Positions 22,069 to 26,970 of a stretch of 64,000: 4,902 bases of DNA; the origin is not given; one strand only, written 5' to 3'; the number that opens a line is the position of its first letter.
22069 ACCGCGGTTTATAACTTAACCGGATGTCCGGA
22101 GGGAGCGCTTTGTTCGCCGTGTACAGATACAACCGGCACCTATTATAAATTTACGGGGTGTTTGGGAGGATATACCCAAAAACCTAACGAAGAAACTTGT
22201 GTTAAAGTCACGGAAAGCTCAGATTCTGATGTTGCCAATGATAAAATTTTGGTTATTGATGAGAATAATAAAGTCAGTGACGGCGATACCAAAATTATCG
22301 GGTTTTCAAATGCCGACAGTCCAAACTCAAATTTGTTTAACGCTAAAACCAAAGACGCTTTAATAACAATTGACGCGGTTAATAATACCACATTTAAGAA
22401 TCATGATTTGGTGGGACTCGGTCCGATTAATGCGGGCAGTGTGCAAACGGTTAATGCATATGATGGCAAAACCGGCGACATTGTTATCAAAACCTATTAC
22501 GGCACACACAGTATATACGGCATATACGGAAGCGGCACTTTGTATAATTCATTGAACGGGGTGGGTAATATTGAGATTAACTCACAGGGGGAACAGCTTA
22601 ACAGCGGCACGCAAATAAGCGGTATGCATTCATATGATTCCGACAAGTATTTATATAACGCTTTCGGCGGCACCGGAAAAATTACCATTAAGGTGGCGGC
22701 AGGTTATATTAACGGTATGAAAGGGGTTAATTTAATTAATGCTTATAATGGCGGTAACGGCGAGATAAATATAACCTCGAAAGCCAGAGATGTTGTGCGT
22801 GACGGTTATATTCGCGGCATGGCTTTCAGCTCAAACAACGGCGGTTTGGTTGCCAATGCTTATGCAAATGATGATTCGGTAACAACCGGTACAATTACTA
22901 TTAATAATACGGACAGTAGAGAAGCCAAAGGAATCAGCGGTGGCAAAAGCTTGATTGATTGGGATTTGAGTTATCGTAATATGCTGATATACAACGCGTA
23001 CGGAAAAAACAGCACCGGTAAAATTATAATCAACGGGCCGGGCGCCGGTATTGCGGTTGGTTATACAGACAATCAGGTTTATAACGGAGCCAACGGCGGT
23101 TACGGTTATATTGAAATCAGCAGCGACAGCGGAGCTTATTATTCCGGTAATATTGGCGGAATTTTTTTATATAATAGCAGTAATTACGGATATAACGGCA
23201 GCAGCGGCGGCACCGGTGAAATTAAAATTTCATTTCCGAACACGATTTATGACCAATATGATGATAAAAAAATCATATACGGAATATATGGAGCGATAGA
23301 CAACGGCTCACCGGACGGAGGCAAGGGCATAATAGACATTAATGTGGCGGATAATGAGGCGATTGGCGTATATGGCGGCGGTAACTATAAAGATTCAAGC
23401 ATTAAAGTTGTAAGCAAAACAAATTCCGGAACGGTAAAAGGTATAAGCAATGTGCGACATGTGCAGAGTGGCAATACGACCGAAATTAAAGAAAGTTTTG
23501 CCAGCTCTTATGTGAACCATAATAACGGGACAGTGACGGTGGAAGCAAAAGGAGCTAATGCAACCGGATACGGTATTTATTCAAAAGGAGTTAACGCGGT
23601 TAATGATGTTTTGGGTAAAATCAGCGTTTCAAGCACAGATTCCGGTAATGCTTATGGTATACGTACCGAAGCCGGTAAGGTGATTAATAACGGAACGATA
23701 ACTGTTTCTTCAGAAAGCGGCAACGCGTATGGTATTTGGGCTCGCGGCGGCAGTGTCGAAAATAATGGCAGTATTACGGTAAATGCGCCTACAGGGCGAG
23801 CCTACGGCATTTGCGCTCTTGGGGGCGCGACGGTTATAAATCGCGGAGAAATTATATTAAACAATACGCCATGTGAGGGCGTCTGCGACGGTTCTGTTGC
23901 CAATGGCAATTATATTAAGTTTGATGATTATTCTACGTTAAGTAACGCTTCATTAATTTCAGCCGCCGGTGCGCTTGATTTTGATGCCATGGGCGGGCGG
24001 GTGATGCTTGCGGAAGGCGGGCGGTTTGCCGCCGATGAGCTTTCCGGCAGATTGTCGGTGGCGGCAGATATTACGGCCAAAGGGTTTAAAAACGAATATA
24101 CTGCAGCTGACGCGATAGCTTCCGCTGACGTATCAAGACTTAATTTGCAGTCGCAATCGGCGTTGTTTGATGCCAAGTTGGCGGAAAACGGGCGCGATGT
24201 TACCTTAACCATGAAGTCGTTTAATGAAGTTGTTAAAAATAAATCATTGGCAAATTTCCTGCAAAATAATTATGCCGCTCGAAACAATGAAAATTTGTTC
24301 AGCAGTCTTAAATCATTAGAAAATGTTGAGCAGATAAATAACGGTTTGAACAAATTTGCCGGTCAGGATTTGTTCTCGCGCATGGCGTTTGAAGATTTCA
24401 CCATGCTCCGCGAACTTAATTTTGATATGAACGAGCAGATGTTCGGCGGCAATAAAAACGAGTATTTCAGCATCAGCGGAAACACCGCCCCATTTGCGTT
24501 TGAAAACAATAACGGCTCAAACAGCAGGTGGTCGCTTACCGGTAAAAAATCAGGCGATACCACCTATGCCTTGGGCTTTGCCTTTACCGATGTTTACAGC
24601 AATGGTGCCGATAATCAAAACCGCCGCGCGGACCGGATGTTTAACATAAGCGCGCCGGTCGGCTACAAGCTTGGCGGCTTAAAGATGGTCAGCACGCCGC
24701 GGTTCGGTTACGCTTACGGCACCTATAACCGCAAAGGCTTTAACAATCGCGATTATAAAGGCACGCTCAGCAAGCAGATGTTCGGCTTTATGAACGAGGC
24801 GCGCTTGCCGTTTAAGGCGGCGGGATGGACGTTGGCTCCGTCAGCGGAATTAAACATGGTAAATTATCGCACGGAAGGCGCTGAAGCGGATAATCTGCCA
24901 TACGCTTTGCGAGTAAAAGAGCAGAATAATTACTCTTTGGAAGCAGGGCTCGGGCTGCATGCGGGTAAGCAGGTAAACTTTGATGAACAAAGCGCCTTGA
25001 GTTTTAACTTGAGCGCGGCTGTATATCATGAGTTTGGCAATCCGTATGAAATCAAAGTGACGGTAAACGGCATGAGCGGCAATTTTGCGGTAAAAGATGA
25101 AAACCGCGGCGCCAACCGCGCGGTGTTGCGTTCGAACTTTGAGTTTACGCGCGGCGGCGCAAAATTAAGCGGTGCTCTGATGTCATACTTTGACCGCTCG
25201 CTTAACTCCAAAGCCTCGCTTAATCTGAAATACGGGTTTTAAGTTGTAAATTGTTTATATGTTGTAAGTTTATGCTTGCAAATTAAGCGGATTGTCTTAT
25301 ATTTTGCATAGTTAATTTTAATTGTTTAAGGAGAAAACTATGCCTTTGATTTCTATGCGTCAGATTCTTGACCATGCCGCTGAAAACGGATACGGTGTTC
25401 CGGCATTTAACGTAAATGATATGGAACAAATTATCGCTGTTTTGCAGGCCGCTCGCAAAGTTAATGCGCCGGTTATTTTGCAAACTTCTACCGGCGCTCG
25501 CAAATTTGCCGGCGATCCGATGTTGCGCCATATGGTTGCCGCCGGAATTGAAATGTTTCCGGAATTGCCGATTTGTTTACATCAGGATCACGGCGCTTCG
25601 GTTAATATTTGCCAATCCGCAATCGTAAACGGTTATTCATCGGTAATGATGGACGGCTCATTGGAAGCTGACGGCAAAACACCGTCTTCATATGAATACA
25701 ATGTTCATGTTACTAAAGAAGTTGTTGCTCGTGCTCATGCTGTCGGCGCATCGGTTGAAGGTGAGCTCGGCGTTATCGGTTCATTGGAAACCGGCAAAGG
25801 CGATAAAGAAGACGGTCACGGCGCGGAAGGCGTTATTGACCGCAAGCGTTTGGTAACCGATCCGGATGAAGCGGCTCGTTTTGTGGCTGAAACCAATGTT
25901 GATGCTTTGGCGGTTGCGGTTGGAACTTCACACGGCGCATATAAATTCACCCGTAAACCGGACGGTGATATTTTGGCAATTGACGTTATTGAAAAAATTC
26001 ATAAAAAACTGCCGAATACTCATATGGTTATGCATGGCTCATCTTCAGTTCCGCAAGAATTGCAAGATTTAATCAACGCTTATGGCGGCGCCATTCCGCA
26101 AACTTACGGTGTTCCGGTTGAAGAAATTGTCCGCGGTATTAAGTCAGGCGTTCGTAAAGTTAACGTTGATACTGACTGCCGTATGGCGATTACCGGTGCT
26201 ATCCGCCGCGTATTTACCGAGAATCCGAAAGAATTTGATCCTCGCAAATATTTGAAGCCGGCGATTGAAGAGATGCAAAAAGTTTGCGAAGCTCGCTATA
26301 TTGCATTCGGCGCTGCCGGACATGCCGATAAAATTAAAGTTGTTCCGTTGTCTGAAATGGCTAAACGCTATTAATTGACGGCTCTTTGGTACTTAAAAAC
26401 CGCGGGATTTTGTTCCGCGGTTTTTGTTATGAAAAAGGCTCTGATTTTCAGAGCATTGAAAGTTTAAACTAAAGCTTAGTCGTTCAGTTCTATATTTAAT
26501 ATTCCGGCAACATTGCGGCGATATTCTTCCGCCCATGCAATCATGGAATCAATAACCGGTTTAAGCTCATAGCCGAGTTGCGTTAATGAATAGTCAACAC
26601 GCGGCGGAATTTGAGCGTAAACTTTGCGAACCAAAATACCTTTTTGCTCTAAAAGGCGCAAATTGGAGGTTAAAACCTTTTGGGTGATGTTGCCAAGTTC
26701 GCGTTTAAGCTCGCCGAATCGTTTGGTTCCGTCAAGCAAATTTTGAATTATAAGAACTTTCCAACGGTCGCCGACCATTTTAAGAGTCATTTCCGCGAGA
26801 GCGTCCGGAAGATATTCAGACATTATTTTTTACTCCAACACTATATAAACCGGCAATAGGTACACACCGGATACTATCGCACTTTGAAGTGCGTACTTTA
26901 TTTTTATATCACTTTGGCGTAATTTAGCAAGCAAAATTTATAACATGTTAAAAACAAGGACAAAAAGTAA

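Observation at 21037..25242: Chimeric autotransporter of about 1400 aa: ankyrin repeat plus four tandem Cys-rich 55-aa modules plus Gly/Asn-rich passenger plus beta-barrel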

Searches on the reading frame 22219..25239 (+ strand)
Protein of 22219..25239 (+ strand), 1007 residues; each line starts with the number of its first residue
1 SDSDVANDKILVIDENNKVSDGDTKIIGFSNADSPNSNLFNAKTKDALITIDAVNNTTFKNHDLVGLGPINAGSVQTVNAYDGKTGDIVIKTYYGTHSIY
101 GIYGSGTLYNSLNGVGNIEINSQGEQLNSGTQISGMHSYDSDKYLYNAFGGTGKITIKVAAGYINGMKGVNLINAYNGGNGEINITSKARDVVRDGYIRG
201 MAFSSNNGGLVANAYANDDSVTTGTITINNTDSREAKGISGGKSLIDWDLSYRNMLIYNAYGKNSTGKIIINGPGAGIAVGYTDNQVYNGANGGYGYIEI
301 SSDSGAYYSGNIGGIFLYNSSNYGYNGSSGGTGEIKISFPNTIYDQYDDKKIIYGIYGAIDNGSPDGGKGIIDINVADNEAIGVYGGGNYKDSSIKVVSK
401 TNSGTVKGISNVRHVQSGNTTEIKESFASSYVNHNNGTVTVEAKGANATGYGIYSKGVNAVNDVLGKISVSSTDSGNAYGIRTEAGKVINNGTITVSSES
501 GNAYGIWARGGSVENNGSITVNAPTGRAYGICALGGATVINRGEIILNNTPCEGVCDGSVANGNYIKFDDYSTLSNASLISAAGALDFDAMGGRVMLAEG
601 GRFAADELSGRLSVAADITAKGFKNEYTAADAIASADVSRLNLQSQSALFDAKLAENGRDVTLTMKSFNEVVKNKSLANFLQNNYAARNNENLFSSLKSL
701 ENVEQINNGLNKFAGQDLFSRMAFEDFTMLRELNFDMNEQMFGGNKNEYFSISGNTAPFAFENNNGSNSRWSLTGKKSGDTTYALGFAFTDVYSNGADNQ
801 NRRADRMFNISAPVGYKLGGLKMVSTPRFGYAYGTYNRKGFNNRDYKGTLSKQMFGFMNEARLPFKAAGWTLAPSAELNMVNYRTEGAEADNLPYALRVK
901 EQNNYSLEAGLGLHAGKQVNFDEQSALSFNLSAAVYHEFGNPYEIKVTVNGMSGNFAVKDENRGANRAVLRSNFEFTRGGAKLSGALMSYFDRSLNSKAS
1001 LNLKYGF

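Call 57: search_solved_structures(query=window:22219-25239:+, max_evalue=1)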
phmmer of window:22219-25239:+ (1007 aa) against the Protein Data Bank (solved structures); distinct sequences matched with E-value up to 1: 0.

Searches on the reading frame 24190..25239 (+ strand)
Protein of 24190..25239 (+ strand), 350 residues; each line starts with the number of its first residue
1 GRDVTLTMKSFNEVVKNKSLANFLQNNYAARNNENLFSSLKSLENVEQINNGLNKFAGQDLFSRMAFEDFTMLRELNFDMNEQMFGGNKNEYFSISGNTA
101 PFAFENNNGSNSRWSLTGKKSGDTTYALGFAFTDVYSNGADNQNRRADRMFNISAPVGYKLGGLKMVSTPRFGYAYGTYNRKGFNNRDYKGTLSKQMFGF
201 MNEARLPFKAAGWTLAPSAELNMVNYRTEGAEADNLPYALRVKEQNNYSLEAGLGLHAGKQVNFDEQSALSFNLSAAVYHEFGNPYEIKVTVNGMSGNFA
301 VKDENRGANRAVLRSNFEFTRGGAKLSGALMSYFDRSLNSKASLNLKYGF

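Call 67: search_solved_structures(query=A5, max_evalue=1)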
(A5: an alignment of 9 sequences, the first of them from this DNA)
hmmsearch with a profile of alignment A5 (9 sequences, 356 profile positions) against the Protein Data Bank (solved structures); distinct sequences matched with E-value up to 1: 2.
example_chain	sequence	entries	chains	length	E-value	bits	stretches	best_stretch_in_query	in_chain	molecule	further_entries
9oqa_A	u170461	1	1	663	2.3e-06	30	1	191-356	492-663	Autotransporter domain-containing protein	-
3kvn_X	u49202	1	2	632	4.3e-05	25.9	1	99-321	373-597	Esterase estA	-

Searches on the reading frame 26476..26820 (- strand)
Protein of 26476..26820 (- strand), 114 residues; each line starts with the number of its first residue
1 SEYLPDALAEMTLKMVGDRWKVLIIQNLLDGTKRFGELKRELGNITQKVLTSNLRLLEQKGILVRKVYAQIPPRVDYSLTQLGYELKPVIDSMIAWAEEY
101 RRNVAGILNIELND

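Call 34: search_protein_families(library=pfam, proteins=[window:26476-26820:-], max_evalue=0.001)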
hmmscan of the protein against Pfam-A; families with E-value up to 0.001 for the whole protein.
window:26476-26820:- (114 aa): 1 family
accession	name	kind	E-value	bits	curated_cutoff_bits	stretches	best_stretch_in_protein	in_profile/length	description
PF01638.23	HxlR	-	2.4e-33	114.3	20.8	1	15-102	1-88/91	HxlR-like helix-turn-helix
